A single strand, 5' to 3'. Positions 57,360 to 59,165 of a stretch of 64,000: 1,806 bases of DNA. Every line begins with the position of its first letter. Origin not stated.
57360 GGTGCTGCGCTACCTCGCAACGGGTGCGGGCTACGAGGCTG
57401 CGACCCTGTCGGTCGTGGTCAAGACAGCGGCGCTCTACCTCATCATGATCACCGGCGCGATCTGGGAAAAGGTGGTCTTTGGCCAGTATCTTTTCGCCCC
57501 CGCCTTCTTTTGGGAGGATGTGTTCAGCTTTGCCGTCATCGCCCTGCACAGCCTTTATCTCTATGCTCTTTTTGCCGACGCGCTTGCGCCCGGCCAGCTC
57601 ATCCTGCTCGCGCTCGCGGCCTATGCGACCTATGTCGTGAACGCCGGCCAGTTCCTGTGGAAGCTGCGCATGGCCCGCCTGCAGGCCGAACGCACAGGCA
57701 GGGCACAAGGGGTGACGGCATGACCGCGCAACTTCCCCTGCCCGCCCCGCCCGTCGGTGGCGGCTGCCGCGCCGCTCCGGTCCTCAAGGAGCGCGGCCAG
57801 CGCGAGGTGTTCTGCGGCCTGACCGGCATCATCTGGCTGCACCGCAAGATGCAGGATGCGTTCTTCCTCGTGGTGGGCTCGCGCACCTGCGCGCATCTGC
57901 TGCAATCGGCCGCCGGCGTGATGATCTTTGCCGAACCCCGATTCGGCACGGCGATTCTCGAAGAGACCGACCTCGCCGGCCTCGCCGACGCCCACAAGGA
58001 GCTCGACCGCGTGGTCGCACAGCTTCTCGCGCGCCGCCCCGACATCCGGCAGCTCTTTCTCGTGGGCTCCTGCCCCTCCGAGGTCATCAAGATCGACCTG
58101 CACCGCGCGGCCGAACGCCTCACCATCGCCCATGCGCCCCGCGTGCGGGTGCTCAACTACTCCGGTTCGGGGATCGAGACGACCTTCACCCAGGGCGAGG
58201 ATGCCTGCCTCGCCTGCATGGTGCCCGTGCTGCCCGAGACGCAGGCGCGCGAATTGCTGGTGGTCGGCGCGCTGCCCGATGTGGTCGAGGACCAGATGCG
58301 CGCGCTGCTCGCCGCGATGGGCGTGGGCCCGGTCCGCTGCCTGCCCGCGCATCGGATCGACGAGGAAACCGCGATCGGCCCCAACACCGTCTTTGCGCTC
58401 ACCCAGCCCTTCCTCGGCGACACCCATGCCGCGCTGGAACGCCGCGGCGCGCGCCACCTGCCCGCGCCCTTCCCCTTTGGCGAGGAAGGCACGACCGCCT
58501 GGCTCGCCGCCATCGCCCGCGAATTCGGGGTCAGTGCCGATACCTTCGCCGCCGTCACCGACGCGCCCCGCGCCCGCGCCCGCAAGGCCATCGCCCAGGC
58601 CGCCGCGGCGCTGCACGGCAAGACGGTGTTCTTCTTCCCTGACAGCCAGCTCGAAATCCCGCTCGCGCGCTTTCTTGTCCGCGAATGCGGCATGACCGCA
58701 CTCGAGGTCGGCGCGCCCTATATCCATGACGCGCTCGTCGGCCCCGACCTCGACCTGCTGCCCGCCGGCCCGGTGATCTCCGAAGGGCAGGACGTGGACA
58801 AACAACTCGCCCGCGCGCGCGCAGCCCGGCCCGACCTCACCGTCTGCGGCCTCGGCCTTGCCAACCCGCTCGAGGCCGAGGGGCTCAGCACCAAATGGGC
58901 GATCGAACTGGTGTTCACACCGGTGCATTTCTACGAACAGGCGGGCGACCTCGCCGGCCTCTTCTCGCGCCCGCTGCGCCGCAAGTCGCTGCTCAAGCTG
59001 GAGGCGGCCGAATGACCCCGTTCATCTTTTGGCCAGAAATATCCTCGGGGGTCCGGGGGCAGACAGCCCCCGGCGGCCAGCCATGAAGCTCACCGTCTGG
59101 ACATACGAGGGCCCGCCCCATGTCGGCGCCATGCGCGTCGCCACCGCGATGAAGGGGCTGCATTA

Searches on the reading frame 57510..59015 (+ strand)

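Call 12: search_protein_families(library=pfam, proteins=[window:57510-59015:+])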
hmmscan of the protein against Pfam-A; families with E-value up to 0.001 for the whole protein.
window:57510-59015:+ (501 aa): 1 family
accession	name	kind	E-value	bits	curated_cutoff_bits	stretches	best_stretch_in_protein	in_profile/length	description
PF00148.24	Oxidored_nitro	-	9e-35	120.7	28.6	1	102-451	1-353/399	Nitrogenase component 1 type Oxidoreductase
